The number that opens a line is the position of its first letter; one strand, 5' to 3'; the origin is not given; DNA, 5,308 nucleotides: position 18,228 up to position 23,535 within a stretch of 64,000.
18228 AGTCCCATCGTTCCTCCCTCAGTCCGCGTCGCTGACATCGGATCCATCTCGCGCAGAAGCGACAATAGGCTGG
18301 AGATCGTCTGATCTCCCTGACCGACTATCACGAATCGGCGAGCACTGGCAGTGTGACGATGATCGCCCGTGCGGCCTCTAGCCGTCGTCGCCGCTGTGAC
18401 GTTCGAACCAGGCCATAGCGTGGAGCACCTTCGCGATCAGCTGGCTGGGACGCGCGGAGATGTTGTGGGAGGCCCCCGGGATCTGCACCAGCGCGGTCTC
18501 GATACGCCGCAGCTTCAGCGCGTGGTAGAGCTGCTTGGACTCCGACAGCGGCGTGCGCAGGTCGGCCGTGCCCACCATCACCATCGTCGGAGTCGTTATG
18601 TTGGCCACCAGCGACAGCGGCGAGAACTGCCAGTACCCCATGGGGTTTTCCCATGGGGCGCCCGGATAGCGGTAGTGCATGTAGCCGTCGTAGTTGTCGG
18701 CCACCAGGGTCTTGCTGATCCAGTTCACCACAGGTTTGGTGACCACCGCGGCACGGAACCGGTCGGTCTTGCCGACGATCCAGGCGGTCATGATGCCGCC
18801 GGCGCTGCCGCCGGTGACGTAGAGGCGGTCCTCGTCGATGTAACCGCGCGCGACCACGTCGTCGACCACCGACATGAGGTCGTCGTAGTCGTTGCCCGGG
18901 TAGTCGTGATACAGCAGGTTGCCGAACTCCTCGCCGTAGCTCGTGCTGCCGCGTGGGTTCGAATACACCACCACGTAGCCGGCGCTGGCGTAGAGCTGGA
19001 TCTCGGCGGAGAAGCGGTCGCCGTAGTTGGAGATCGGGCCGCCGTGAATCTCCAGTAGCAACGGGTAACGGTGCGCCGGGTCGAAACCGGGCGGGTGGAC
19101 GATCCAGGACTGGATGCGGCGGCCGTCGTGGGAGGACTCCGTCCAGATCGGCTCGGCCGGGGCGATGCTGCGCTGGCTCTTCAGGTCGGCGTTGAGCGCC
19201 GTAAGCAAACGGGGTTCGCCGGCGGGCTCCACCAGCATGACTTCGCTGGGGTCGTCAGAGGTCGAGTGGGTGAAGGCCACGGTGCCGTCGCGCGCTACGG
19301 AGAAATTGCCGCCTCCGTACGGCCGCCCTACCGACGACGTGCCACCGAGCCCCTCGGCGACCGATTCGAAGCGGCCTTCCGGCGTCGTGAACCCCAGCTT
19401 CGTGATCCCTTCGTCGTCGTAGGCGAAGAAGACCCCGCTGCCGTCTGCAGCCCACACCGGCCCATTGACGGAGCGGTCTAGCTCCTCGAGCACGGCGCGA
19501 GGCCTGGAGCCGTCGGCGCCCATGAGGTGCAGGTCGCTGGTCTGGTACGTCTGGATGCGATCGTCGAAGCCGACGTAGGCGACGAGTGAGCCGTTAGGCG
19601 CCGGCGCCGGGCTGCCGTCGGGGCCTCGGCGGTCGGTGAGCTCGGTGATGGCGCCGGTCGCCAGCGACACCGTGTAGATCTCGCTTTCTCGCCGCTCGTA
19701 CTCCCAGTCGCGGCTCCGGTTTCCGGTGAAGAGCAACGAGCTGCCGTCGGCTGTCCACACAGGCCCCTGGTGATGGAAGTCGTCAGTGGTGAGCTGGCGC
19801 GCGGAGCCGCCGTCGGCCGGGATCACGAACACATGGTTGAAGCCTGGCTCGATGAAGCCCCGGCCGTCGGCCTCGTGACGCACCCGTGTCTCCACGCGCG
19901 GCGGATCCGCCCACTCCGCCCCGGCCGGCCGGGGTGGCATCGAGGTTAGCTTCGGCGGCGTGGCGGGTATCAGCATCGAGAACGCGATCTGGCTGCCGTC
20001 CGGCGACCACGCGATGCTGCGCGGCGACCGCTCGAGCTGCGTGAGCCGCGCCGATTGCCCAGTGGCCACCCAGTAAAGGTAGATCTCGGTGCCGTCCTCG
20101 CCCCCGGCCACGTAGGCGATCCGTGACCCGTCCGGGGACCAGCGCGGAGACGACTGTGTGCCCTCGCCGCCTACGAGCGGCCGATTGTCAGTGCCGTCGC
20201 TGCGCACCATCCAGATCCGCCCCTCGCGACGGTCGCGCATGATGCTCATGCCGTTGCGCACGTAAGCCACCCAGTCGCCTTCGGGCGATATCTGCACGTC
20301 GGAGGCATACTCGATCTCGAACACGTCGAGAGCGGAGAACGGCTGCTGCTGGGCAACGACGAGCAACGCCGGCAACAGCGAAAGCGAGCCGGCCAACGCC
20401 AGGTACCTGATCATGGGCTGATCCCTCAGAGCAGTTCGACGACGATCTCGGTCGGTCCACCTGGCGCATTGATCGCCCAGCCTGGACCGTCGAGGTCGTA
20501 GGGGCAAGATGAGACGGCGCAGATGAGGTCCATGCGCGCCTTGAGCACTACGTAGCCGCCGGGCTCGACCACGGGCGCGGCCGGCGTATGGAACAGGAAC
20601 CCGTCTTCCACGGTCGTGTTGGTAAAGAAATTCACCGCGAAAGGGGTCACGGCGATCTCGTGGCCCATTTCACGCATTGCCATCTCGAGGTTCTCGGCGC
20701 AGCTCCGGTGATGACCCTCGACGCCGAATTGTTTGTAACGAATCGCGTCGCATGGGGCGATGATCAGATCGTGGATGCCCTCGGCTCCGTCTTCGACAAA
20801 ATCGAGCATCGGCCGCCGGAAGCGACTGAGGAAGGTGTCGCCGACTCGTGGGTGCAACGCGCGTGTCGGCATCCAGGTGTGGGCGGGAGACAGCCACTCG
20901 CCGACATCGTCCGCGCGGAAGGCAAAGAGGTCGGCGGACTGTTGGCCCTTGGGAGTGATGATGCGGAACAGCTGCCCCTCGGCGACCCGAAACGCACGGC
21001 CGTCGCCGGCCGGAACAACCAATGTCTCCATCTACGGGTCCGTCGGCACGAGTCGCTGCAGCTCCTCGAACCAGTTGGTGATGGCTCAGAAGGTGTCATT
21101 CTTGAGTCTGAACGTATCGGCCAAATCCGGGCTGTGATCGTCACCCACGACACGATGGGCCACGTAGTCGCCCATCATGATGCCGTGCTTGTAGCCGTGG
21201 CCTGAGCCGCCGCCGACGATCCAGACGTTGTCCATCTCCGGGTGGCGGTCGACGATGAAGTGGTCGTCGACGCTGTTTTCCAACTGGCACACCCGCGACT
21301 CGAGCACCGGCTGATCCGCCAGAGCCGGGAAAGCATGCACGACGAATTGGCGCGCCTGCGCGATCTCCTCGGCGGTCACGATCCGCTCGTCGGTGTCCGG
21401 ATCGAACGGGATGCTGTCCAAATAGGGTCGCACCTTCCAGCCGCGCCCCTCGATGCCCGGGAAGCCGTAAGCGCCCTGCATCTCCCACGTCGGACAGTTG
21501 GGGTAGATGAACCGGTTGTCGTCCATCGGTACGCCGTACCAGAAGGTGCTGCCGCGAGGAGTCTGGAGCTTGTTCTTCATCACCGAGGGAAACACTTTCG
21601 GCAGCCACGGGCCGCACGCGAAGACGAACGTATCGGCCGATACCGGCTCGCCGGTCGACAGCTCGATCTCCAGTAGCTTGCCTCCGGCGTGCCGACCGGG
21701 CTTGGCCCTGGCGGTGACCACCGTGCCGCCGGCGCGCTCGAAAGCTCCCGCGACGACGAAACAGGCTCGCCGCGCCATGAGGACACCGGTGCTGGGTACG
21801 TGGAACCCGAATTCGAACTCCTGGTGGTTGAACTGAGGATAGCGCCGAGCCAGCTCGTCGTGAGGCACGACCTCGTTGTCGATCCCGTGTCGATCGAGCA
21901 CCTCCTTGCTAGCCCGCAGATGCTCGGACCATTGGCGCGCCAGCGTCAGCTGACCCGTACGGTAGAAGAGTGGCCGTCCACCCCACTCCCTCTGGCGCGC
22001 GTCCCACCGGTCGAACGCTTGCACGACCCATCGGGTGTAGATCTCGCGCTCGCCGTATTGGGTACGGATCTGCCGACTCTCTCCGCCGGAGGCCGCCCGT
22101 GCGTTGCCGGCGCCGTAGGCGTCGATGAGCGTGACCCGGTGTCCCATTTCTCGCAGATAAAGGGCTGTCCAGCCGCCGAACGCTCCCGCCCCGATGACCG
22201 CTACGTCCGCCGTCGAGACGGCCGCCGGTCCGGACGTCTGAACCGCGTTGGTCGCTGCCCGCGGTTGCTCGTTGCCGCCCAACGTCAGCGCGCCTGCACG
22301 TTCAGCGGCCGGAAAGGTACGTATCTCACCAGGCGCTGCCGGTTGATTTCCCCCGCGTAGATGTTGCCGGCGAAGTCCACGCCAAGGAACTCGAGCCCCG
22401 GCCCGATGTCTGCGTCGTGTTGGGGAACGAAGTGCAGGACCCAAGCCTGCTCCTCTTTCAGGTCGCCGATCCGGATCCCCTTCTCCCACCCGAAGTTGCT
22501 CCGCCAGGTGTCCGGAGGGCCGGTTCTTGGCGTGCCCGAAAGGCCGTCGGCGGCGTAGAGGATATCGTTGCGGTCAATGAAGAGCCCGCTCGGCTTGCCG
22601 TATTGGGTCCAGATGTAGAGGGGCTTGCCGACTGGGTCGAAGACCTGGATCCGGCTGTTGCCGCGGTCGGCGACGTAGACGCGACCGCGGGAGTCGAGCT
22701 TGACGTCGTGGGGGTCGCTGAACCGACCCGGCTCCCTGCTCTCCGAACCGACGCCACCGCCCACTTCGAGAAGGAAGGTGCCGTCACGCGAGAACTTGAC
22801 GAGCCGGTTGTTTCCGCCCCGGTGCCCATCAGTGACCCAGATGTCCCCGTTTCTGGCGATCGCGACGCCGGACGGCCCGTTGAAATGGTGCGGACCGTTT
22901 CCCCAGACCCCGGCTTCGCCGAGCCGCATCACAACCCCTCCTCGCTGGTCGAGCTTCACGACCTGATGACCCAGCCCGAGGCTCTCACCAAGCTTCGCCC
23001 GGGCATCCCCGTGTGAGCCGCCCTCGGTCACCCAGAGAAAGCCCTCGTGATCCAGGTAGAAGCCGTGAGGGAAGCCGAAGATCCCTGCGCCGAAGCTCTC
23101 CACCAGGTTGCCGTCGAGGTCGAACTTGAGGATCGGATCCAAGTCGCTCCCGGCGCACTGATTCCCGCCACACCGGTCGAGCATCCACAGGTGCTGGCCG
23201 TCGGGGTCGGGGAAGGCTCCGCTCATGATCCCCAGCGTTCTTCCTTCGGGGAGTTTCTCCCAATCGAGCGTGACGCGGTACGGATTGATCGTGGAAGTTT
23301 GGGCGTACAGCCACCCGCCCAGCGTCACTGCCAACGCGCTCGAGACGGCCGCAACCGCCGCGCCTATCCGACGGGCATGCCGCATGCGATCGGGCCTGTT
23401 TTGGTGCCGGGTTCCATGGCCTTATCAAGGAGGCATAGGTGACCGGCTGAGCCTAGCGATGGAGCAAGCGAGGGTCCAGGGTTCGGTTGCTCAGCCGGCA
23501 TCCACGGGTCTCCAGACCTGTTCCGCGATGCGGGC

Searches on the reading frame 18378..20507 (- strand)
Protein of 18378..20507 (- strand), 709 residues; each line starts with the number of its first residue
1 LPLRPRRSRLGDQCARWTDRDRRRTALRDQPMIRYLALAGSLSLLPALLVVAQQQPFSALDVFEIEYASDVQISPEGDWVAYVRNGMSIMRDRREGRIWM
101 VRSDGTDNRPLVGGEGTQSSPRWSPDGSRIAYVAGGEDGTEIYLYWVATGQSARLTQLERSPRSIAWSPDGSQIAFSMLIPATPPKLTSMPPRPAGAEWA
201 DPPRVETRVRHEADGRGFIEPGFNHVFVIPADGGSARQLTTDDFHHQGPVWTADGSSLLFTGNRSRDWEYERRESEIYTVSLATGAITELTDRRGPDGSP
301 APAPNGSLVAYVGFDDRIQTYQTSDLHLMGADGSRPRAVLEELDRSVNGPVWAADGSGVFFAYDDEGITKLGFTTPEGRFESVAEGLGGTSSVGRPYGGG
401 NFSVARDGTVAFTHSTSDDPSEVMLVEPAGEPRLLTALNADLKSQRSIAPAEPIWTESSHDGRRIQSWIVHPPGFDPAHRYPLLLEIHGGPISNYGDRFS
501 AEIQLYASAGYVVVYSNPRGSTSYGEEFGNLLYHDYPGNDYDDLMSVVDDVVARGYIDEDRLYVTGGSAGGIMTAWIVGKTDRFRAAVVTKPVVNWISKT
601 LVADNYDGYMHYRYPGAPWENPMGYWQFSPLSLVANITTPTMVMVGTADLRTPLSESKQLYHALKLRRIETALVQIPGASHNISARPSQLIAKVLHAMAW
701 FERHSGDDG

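Call 52: search_protein_families(library=pfam, proteins=[window:18378-20507:-], max_evalue=0.001)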
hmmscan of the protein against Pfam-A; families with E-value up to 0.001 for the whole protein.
window:18378-20507:- (709 aa): 9 families
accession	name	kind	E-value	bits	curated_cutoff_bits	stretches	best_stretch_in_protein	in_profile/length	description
PF00326.27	Peptidase_S9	-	5.1e-52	176.9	22.6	1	498-706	2-211/213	Prolyl oligopeptidase family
PF07676.18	PD40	-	3.4e-17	62.3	20.9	1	114-143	7-37/38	WD40-like Beta Propeller Repeat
PF00930.27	DPPIV_N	-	2.1e-13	50.2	22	1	221-306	257-340/354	Dipeptidyl peptidase IV (DPP IV) N-terminal region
PF12146.15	Hydrolase_4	-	1.7e-06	28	27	0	501-597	22-114/239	Serine aminopeptidase, S33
PF05448.18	AXE1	-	8.1e-06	25.3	21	1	459-593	63-209/321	Acetyl xylan esterase (AXE1)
PF25174.1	Beta-prop_THOC3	-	5.3e-05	22.8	305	1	97-176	72-146/272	THOC3 beta-propeller domain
PF12740.14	PETase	-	8.4e-05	22.5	28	0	634-708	164-236/263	PET hydrolase-like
PF20434.5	BD-FAE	-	0.00011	22.3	26.8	0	480-664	12-215/215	BD-FAE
PF07859.19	Abhydrolase_3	-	0.00021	21.5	25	0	540-682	48-207/210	alpha/beta hydrolase fold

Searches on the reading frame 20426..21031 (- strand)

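Call 52: search_protein_families(library=pfam, proteins=[window:20426-21031:-], max_evalue=0.001)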
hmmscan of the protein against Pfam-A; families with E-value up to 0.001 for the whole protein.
window:20426-21031:- (201 aa): 1 family
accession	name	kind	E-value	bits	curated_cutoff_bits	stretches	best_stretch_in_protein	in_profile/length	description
PF09347.15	DUF1989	-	1.1e-37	129.7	27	1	5-170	2-168/168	Domain of unknown function (DUF1989)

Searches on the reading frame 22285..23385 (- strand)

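Call 52: search_protein_families(library=pfam, proteins=[window:22285-23385:-], max_evalue=0.001)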
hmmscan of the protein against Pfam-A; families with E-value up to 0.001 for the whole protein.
window:22285-23385:- (366 aa): 2 families
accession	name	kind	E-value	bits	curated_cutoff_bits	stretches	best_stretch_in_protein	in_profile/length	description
PF01436.27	NHL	-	1.5e-22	78.8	20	2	222-249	1-28/28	NHL repeat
PF07494.17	Reg_prop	-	0.00078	19.8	20.4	0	108-119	9-20/24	Two component regulator propeller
